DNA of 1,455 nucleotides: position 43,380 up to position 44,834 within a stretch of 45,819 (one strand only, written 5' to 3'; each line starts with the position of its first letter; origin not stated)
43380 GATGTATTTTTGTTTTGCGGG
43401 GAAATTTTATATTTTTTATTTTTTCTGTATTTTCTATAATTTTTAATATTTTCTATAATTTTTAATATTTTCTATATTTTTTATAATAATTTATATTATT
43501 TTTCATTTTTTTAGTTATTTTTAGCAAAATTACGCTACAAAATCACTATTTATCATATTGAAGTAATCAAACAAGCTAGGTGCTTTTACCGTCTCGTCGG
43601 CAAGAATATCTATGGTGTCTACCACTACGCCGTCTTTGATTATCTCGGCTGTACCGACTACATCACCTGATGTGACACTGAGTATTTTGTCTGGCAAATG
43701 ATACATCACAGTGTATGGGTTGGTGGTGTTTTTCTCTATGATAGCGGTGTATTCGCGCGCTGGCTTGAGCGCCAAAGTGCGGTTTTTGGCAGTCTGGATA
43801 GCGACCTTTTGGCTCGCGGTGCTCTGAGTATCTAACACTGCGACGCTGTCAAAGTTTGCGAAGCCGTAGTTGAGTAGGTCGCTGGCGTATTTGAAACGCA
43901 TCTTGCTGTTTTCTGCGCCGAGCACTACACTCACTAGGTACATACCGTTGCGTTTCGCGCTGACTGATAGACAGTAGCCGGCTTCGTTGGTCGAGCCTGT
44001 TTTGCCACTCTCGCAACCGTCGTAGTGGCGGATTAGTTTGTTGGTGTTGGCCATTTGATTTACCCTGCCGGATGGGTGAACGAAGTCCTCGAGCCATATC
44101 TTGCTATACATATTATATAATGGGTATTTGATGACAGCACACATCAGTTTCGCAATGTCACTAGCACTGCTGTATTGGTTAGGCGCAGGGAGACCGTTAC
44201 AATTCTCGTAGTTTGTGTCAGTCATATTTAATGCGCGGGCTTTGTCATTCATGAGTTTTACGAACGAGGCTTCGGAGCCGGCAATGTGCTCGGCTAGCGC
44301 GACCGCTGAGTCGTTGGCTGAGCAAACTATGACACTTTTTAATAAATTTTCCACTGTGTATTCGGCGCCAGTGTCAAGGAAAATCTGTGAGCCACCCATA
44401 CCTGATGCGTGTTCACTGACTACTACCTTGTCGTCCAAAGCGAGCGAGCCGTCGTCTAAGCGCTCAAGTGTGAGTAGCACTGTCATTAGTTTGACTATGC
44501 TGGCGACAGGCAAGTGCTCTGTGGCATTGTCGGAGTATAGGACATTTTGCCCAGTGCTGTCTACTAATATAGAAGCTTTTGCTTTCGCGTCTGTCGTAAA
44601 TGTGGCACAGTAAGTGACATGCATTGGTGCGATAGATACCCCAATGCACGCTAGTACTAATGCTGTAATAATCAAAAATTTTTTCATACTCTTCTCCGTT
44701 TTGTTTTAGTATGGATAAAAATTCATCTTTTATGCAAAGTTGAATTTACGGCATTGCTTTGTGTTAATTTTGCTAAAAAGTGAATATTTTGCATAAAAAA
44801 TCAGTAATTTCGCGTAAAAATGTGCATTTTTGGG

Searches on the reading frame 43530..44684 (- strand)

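Call 68: search_protein_families(library=pfam, proteins=[window:43530-44684:-], max_evalue=0.0001)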
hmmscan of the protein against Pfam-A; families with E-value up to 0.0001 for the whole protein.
window:43530-44684:- (384 aa): 4 families
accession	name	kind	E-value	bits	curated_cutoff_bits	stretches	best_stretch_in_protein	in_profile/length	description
PF00768.25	Peptidase_S11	-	2.2e-65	220.9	27.6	1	31-258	8-238/239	D-alanyl-D-alanine carboxypeptidase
PF13354.11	Beta-lactamase2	-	1.4e-15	57.7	22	1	43-204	8-166/214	Beta-lactamase enzyme family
PF07943.18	PBP5_C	-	1.3e-07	32.1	21.2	1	289-367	12-90/91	Penicillin-binding protein 5, C-terminal domain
PF00144.29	Beta-lactamase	-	7.4e-05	22.5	27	0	55-94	47-84/329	Beta-lactamase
